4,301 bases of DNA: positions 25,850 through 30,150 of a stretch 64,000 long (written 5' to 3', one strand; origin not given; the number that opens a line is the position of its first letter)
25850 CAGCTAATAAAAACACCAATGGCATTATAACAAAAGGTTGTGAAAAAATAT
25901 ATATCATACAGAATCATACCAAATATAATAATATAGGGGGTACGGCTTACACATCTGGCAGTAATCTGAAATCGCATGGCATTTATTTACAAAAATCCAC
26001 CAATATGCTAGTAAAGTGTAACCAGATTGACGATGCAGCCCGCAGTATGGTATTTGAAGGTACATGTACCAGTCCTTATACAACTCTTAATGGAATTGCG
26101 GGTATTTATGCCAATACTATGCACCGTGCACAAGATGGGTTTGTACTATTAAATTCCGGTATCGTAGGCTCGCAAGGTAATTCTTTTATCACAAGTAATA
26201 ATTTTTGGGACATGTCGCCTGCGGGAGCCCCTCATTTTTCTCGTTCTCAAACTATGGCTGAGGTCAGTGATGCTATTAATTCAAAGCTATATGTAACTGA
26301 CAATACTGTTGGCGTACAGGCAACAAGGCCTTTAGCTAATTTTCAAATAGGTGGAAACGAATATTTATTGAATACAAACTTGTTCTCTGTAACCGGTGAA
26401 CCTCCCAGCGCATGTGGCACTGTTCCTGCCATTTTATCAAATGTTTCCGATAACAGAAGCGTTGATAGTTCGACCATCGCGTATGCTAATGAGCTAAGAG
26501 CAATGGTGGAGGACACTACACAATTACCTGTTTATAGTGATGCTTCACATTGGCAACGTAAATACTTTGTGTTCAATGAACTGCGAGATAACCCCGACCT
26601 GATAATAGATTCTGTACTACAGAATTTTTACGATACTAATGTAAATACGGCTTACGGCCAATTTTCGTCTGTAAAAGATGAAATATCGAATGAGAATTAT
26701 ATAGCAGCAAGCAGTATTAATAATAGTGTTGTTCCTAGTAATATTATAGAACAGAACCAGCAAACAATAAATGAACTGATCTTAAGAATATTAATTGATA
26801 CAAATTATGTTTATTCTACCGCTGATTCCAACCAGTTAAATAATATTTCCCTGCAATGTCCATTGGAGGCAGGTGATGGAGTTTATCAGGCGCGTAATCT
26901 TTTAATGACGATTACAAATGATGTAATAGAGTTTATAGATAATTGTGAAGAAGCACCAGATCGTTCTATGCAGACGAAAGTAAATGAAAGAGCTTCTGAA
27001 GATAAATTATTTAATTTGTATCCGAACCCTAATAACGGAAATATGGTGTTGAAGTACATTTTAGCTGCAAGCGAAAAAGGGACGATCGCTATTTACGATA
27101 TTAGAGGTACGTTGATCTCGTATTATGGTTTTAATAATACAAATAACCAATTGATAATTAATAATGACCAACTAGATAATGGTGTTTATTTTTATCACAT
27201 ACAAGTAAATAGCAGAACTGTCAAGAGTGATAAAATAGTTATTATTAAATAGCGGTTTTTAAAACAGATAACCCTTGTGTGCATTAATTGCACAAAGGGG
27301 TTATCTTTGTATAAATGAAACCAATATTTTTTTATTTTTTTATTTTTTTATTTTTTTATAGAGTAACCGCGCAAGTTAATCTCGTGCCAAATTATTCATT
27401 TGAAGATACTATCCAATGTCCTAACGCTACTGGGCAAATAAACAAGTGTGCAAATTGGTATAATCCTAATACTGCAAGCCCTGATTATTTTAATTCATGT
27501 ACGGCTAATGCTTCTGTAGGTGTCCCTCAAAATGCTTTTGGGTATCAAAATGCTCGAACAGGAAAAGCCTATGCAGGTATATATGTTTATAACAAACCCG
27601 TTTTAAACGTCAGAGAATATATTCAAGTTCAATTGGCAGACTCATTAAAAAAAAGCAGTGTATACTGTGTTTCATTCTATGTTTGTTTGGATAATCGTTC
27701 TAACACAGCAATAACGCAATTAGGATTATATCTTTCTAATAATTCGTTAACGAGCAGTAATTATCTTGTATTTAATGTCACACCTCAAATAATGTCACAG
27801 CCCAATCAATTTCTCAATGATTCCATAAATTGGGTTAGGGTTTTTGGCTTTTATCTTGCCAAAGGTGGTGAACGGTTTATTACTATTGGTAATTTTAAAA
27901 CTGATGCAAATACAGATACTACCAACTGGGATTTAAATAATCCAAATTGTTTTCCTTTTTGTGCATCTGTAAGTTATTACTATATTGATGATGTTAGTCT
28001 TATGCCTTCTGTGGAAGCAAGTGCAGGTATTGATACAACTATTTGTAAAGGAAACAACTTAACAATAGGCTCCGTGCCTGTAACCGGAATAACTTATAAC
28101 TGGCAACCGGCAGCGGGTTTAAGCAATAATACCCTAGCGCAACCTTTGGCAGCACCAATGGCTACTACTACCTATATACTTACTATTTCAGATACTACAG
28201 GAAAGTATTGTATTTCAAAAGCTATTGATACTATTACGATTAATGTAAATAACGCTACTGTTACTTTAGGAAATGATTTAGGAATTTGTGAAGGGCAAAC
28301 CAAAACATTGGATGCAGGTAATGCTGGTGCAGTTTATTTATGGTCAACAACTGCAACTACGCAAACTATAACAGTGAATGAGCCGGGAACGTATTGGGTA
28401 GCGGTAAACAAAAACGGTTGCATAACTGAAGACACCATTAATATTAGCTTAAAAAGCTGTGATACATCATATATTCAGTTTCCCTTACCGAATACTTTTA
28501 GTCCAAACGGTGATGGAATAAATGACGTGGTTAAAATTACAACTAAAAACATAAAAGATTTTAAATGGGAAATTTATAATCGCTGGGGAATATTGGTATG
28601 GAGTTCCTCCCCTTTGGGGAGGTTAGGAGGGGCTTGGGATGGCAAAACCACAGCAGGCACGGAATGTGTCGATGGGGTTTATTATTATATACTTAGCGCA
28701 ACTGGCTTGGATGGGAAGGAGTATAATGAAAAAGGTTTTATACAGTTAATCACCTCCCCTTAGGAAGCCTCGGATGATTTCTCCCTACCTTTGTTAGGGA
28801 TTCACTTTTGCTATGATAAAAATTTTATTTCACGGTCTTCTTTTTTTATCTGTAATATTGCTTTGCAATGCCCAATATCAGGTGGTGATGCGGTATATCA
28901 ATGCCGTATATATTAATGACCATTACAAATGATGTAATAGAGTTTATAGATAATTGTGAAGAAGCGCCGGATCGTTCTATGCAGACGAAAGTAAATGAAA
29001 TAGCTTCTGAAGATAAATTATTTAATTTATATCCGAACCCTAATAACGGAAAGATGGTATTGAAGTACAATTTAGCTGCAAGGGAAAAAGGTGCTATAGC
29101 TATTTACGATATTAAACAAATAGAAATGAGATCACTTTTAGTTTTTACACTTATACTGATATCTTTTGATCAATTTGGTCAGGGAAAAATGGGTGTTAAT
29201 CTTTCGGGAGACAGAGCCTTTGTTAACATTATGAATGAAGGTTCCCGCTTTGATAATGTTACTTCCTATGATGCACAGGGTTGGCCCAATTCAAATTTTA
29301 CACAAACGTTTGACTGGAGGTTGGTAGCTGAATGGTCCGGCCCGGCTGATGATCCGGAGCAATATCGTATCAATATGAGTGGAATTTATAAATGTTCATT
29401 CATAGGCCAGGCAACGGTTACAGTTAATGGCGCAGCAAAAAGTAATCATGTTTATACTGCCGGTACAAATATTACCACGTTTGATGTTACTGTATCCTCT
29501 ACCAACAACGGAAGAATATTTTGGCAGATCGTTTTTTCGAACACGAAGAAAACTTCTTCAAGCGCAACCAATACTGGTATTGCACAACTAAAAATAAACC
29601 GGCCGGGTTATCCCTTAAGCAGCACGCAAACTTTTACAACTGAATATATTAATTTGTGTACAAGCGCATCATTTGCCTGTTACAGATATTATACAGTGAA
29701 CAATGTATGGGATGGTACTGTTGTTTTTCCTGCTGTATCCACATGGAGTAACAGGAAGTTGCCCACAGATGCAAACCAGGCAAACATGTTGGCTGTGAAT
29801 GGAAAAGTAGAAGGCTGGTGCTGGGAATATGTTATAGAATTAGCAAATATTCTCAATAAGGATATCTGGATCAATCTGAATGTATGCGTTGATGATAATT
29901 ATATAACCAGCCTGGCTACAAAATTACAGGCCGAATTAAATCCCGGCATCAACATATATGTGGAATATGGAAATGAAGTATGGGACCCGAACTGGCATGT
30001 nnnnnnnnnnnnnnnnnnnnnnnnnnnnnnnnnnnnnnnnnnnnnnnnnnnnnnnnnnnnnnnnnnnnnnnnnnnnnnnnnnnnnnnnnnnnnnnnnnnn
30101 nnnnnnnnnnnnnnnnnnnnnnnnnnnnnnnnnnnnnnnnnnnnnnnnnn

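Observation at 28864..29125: A 240-bp duplicate of the giant T9SS gene's CTD-coding 3' end is fused, as a frameshifted remnant, onto the 5' side of a downstream T9SS cargo gene.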

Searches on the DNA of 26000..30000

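Call 48: search_rna_families(source=window, start=26000, end=30000, threshold=evalue, max_evalue=0.1)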
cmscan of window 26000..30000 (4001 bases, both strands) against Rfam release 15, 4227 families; matches with E-value up to 0.1: 0.
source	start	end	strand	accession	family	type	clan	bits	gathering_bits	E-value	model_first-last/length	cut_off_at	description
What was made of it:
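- Tried and rejected: Rfam found no RNA family in 26000-30000 (call 48).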

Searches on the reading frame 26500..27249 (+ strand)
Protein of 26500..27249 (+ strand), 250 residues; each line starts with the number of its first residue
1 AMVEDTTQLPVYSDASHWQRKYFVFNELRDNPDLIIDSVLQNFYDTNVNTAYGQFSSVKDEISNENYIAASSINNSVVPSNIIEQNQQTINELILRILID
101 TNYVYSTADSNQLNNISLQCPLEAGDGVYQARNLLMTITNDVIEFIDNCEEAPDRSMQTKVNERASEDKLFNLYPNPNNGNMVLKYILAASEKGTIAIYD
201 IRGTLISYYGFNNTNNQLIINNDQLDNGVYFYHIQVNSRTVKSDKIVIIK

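Call 22: find_homologous_proteins(query=window:26650-27249:+)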
Query window:26650-27249:+ (200 aa): 15 proteins with E <= 0.001 among 55 candidates.
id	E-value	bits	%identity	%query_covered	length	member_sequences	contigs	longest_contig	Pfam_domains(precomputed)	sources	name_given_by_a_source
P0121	1.3e-47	180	48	99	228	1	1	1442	PF18962.8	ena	-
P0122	4.9e-44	168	45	99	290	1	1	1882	PF18962.8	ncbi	-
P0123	2.1e-42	163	53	77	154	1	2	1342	PF18962.8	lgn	-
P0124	3.9e-30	123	39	100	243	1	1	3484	PF18962.8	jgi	-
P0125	1.4e-26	111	41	76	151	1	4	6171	PF18962.8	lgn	-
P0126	7.8e-24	102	39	79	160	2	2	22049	PF18962.8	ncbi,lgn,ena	-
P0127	9.2e-24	102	63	40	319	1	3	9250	PF18962.8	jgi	jgi:hypothetical protein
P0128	1.1e-23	102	38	91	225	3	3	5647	PF18962.8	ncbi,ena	-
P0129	4.3e-23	100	53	53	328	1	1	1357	PF18962.8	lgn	-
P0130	2.0e-22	98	37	79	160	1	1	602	PF18962.8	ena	-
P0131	2.9e-22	97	44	61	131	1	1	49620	PF18962.8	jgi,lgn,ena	jgi:hypothetical protein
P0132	9.7e-22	95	44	73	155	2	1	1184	PF13585.13,PF18962.8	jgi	-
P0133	2.7e-21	94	43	66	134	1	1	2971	PF18962.8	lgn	-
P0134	1.0e-20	92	59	45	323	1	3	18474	PF18962.8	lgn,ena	-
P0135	1.9e-11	62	52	39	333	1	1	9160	PF18962.8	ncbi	-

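Call 25: find_encoding_contigs(protein=P0131, flank=10000, max_places=2)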
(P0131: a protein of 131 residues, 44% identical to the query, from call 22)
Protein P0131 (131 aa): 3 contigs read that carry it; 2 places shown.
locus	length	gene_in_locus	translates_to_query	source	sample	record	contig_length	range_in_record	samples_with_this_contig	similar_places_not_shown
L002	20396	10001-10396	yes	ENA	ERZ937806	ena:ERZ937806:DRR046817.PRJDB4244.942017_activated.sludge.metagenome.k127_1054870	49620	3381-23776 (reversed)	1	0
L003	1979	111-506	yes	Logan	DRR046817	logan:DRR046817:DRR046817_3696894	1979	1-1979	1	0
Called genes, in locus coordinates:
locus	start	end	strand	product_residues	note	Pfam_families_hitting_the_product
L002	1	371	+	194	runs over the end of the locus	-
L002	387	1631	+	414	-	PF00078:RVT_1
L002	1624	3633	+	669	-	PF00078:RVT_1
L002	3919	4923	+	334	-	PF14281:PDDEXK_4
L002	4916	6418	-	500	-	PF11074:DUF2779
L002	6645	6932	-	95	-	PF14213:DUF4325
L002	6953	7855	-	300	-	PF02518:HATPase_c (weak)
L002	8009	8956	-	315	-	PF07804:HipA_C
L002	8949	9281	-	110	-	PF13657:Couple_hipA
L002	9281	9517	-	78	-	PF13560:HTH_31 (weak), PF12844:HTH_19, PF01381:HTH_3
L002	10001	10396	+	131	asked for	PF18962:Por_Secre_tail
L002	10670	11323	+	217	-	PF18962:Por_Secre_tail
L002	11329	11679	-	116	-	-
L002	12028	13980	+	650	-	PF00535:Glycos_transf_2, PF10111:Glyco_tranf_2_2 (faint), PF13641:Glyco_tranf_2_3, PF13632:Glyco_trans_2_3, PF13727:CoA_binding_3 (weak)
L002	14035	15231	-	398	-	PF18962:Por_Secre_tail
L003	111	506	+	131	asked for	PF18962:Por_Secre_tail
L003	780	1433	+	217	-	PF18962:Por_Secre_tail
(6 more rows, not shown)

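Call 26: find_encoding_contigs(protein=P0126, flank=10000, max_places=2)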
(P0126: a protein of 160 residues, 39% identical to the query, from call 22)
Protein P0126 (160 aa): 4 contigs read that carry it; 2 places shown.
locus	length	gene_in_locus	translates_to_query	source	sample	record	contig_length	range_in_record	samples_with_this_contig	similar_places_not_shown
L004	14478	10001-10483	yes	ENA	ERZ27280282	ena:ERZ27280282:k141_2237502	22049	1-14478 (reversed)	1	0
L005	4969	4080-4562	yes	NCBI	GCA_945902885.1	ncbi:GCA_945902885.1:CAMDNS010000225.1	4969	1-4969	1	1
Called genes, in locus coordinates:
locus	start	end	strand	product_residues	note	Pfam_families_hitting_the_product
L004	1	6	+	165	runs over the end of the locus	-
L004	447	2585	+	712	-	PF02897:Peptidase_S9_N, PF00326:Peptidase_S9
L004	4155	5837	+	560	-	PF18962:Por_Secre_tail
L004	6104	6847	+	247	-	PF02517:Rce1-like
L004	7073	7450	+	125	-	PF00903:Glyoxalase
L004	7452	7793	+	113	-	-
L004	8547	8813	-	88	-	PF05016:ParE_toxin (faint)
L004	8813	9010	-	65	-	-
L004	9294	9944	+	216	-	-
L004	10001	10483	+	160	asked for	PF18962:Por_Secre_tail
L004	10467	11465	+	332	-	PF18962:Por_Secre_tail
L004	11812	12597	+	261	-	-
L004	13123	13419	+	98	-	-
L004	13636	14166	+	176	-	PF13302:Acetyltransf_3, PF00583:Acetyltransf_1 (weak)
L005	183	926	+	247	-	PF02517:Rce1-like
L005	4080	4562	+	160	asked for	PF18962:Por_Secre_tail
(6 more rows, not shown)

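Call 37: search_protein_representatives(protein=window:26500-27249:+)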
Query: 250 residues. Proteins with E-value up to 0.001 (for the whole library): 6099; up to 1e-10: 1394; up to 1e-30: 110. The best 150 are listed.
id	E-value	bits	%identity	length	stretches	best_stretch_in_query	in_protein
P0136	6.0e-156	533.0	100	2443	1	1-250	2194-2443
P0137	8.7e-80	283.8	56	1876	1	2-250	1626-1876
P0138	6.0e-76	271.2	55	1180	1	2-250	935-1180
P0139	1.7e-74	266.5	55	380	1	2-250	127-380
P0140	9.0e-72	257.6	51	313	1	4-250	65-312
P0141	1.7e-71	256.7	55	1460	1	2-250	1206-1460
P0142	4.0e-71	255.5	51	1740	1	2-250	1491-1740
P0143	9.5e-70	251.0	51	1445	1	1-250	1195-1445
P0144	4.3e-67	242.3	53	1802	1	3-250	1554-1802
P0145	1.8e-66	240.3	50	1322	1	2-250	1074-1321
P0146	5.0e-66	238.8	49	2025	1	2-250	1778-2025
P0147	1.8e-64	233.7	51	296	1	3-250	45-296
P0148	2.2e-63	230.1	50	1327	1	2-250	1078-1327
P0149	8.6e-62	224.9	49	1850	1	4-250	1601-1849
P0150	1.6e-61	224.0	48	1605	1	3-250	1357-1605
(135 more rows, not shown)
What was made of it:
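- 26500..27252 (+): Conserved 250-aa 'tail' of the giant family: helical domain (residues 14-139), disordered hypervariable linker (151-167) and a 7-strand type A CTD (171-248). 110 protein clusters at E<1e-30, with the match always at the extreme C-terminus of proteins, most of them 1.1-3 k aa (call 37).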

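Call 38: find_encoding_contigs(protein=P0137, flank=8000, max_places=3)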
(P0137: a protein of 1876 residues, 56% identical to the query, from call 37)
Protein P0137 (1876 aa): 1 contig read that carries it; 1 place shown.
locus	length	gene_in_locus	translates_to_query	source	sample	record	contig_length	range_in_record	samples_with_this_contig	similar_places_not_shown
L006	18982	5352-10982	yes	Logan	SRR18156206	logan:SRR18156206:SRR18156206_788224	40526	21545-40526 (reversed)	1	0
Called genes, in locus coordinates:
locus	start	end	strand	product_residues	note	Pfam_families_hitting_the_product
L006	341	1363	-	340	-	PF09640:DUF2027, PF01713:Smr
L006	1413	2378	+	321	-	PF01663:Phosphodiest (weak), PF01676:Metalloenzyme, PF00884:Sulfatase (weak)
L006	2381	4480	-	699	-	PF13567:DUF4131, PF03772:Competence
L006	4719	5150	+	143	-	PF10722:YbjN (weak), PF22551:TY-Chap1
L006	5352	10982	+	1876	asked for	PF19406:PKD_5 (weak), PF18962:Por_Secre_tail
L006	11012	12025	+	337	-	PF13585:CHU_C (faint), PF18962:Por_Secre_tail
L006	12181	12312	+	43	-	-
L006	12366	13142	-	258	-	PF13715:CarbopepD_reg_2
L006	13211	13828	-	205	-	PF02660:G3P_acyltransf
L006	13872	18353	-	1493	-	-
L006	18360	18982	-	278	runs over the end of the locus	PF06325:PrmA, PF05175:MTS, PF13489:Methyltransf_23 (faint), PF13847:Methyltransf_31, PF13649:Methyltransf_25 (weak)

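Call 43: find_encoding_contigs(protein=P0142, flank=6000, max_places=2)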
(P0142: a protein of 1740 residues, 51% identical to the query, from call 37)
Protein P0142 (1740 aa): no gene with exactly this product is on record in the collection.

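Call 44: find_encoding_contigs(protein=P0144, flank=6000, max_places=2)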
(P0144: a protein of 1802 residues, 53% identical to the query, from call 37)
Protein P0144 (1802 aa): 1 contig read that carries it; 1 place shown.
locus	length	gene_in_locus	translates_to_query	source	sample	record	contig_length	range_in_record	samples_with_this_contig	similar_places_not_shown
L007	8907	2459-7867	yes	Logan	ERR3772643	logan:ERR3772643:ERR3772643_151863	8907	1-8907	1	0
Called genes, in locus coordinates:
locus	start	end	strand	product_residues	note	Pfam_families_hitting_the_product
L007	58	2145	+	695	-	PF26696:PTL_trimer, PF01391:Collagen (weak), PF13884:Peptidase_S74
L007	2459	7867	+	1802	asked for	PF19406:PKD_5, PF18962:Por_Secre_tail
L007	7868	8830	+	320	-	PF18962:Por_Secre_tail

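Call 53: search_protein_families(library=ncbifam, proteins=[window:26500-27249:+], max_evalue=0.01)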
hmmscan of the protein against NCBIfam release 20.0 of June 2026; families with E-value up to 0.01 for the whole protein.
window:26500-27249:+ (250 aa): 2 families
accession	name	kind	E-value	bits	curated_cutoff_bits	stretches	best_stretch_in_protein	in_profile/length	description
TIGR04183.1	Por_Secre_tail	domain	1.1e-11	44.5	23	1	173-248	1-71/72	T9SS type A sorting domain-containing protein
NF038113.1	T9SSA_dep_M36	equivalog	1.4e-10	40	885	1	141-247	766-867/869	T9SS-dependent M36 family metallopeptidase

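Call 56: find_related_loci(query=A2, collection=genome_contigs, flank=10000)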
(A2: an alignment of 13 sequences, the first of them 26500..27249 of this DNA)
Query A2 (250 aa) in genome_contigs; peptide patterns used: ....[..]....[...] (x = any residue, [..] = any of these).
425 stretches matched a pattern; 284 encode a relative of the query (tblastn E <= 1e-3); the best 80 are kept; 79 distinct loci.
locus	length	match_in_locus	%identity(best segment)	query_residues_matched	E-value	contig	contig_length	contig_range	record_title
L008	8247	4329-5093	54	2-250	2e-80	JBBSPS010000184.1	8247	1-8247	MAG: Bacteroidia bacterium isolate LS6_sbin.61 LS6_sbin.61_K_1370196_L_8247_cov_8.9773, whole genome shotgun sequence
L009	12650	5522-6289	50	2-250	3e-78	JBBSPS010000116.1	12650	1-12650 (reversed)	MAG: Bacteroidia bacterium isolate LS6_sbin.61 LS6_sbin.61_K_699937_L_12650_cov_10.0271, whole genome shotgun sequence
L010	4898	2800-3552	50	1-250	2e-74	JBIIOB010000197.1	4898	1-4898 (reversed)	MAG: Bacteroidia bacterium isolate ME2002-09-27pf_3300034103_group1_bin113 Rohwer_bin407_scaffold_22169_c1, whole genome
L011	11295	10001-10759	46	2-250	9e-67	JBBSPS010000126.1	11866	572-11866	MAG: Bacteroidia bacterium isolate LS6_sbin.61 LS6_sbin.61_K_1506946_L_11866_cov_10.0218, whole genome shotgun sequence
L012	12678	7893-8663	44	2-250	2e-66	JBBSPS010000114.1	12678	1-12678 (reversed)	MAG: Bacteroidia bacterium isolate LS6_sbin.61 LS6_sbin.61_K_1627905_L_12678_cov_10.0187, whole genome shotgun sequence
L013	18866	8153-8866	44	4-239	1e-63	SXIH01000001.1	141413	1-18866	MAG: Bacteroidota bacterium isolate F1-120-MAGs045 F1-120__c4633, whole genome shotgun sequence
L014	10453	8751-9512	44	2-250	1e-60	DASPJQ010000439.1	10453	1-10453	MAG TPA_asm: Flavobacteriales bacterium isolate SMAG_U12014 k141_1417876, whole genome shotgun sequence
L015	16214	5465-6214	43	2-250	7e-59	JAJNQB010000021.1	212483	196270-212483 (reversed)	MAG: Arcticibacter sp. isolate MAG_38 k141_284468, whole genome shotgun sequence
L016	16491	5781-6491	40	7-246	8e-57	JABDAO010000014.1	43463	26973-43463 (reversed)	MAG: Bacteroidetes bacterium isolate BWOrgControl_Nextera59_MAG1 3300020659.a:Ga0206851_1038, whole genome shotgun seque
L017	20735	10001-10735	40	2-244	7e-55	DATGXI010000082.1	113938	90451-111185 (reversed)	MAG TPA_asm: Flavobacteriales bacterium isolate SMAG_U10605 k141_174058, whole genome shotgun sequence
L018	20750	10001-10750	39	1-247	2e-51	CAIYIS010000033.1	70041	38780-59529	MAG: uncultured Bacteroidetes bacterium isolate Kiruna_bin-09093 genome assembly, contig: bin-09093:33/85, whole genome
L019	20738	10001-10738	40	5-250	1e-50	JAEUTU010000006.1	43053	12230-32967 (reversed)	MAG: Bacteroidia bacterium isolate new MAG-337 k141_3365971, whole genome shotgun sequence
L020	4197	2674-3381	38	14-250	4e-48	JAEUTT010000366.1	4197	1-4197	MAG: Bacteroidia bacterium isolate new MAG-336 k141_244303, whole genome shotgun sequence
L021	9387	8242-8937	40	17-250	1e-47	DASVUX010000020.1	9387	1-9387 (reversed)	MAG TPA_asm: Bacteroidia bacterium isolate SMAG_U3328 k141_36256, whole genome shotgun sequence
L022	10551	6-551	46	72-250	1e-46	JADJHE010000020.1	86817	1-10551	MAG: Bacteroidetes bacterium isolate Damh_18-Q3-R51-60_MAXAC.126_sub tig00013582-10-868900, whole genome shotgun sequenc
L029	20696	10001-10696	36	21-250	3e-37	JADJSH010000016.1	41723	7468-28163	MAG: Bacteroidetes bacterium isolate Hade_18-Q3-R52-61_BATAC.713 tig00017226-10-421680, whole genome shotgun sequence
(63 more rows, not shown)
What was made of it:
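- Several paralogous giant loci occur per MAG, which gives donors for conversion (call 56).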

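Call 77: predict_structure(alignment_id=A3)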
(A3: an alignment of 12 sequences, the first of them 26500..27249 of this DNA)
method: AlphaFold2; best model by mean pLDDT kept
length: 250 residues; sequences in the alignment: 12
mean_pLDDT: 78.4   pTM: 0.62
mean pLDDT of the five models: 78.4, 78.4, 76.5, 74.5, 73.8
residues with pLDDT >= 90: 62; 70-90: 138; 50-70: 21; < 50: 29
segments of 3 or more residues with pLDDT < 50: 1-12, 151-167
pLDDT, mean of each block of 10 residues (from residue 1): 37 63 82 74 88 92 96 95 91 93 89 90 80 86 73 39 46 78 87 86 80 87 76 79 75
secondary structure, 60 per line:
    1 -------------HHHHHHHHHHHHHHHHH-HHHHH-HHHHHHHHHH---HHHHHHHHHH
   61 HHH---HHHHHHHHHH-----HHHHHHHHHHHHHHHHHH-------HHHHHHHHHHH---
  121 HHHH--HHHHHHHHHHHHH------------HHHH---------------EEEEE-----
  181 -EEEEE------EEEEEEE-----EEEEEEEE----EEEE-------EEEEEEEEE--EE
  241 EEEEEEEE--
elements in order: H14-30 H32-36 H38-47 H51-63 H67-76 H82-99 H107-117 H121-124 H127-139 H152-155 E171-175 E182-186 E193-199 E205-212 E217-220 E228-236 E239-248
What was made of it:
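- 26500..27252 (+): AF2 model with pLDDT 78 (call 77).
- On T9SS type A C-terminal sorting domain (TIGR04183 / PF18962): The relic holds only the first 29 codons (3 of 7 strands; call 77).
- The relic covers tail residues 115-202 only: 2 helices, the linker and 3 of 7 CTD strands (call 77). It consists of an incomplete helical module plus 3 of 7 strands of a C-terminal sorting domain (calls 53, 77).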

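Call 79: fold_search(model_id=the predicted structure, library=pdb)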
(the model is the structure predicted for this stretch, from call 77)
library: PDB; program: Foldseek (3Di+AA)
matches with E <= 10: 1063; with E <= 0.001: 0
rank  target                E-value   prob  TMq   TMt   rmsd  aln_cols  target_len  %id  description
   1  4g5a_A                3.2e-03  1.00  0.27  0.63   2.4        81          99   14  Crystal structure of a putative member of duf 3244 protein family (BT_1867) from Bacteroides thetaiotaomicron VPI-5482 (released 2012-09-19)
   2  8qb1_A                3.6e-03  1.00  0.26  0.68   2.9        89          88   19  C-terminal domain of mirolase from Tannerella forsythia (released 2024-02-28)
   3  3sd2                  4.0e-03  1.00  0.27  0.70   2.4        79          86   15  Crystal structure of a putative member of duf3244 protein family (BT_3571) from Bacteroides thetaiotaomicron vpi-5482 at (released 2011-06-29)
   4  6za2_B                4.0e-03  1.00  0.26  0.07   3.4        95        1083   19  Crystal structure of dimeric latent PorU from Porphyromonas gingivalis (released 2021-09-29)
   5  8ges_B                5.9e-03  1.00  0.23  0.10   5.7        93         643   12  R. hominis 2 beta-glucuronidase bound to UNC10201652-glucuronide (released 2024-02-14)
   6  6mvh_B                6.5e-03  1.00  0.24  0.10   4.0        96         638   14  Crystal structure of FMN-binding beta-glucuronidase from Roseburia hominis (released 2019-01-30)
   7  6dxu_C                6.5e-03  1.00  0.20  0.08   6.7       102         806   13  Crystal Structure of Parabacteroides merdae Beta-Glucuronidase (GUS) (released 2019-02-27)
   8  6za2_A                7.7e-03  1.00  0.26  0.07   3.7        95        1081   19  Crystal structure of dimeric latent PorU from Porphyromonas gingivalis (released 2021-09-29)
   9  6msv_A                8.2e-03  1.00  0.25  0.62   3.7        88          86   14  Structure of the 6th type III domain from human fibronectin (released 2019-10-23)
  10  6mvg_C                8.2e-03  0.99  0.21  0.10   5.5        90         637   13  Crystal structure of FMN-binding beta-glucuronidase from Ruminococcus gnavus (released 2019-01-30)
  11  8ges_A                9.1e-03  1.00  0.23  0.10   4.6        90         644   13  R. hominis 2 beta-glucuronidase bound to UNC10201652-glucuronide (released 2024-02-14)
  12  6dxu_A                9.1e-03  0.99  0.20  0.08   6.4       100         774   12  Crystal Structure of Parabacteroides merdae Beta-Glucuronidase (GUS) (released 2019-02-27)
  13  6dxu_D                9.1e-03  0.99  0.20  0.08   6.6       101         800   12  Crystal Structure of Parabacteroides merdae Beta-Glucuronidase (GUS) (released 2019-02-27)
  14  6mvg_A                9.6e-03  1.00  0.25  0.11   3.9        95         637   16  Crystal structure of FMN-binding beta-glucuronidase from Ruminococcus gnavus (released 2019-01-30)
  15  9npf_A                9.6e-03  1.00  0.25  0.10   3.6        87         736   15  Crystal structure of the inactive conformation of a glycoside hydrolase (CapGH2b) from the GH2 family in the space gro (released 2025-11-12)
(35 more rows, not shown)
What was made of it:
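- Closest known: KLIKK proteases of Tannerella forsythia. Same: The giant's CTD model matches the solved mirolase CTD (8qb1, call 79).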

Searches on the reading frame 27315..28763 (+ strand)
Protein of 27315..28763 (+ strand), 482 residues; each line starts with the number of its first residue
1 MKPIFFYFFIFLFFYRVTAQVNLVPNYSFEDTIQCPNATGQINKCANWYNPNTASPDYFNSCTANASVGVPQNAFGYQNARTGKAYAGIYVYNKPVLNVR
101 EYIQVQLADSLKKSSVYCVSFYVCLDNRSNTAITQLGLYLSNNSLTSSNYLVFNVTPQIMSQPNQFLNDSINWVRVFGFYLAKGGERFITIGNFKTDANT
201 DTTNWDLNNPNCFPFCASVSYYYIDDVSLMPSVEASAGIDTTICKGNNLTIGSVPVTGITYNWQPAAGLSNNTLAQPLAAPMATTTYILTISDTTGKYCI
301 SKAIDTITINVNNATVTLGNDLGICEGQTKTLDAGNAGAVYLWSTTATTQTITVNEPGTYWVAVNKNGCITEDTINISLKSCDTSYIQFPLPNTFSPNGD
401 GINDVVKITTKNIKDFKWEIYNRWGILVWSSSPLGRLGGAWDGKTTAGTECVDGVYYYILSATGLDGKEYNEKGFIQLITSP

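Call 9: search_protein_families(library=pfam, proteins=[window:27315-28760:+], max_evalue=0.01)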
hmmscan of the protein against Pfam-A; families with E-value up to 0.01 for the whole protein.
window:27315-28760:+ (482 aa): 1 family
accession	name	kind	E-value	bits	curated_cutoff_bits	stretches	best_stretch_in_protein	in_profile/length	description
PF13585.12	CHU_C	-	8.3e-20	71.1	27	1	391-478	3-86/86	CHU_C Type IX secretion signal domain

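Call 10: find_encoding_contigs(protein=window:27315-28763:+, flank=10000, max_places=10)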
Protein window:27315-28763:+ (482 aa): no gene with exactly this product is on record in the collection.

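Call 53: search_protein_families(library=ncbifam, proteins=[window:27315-28760:+], max_evalue=0.01)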
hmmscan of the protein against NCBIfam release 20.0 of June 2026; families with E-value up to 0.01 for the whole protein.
window:27315-28760:+ (482 aa): 1 family
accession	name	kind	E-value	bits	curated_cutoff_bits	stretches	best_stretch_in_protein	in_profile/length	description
TIGR04131.1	Bac_Flav_CTERM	domain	2.6e-08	33.9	35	1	391-464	3-73/85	T9SS type B sorting domain-containing protein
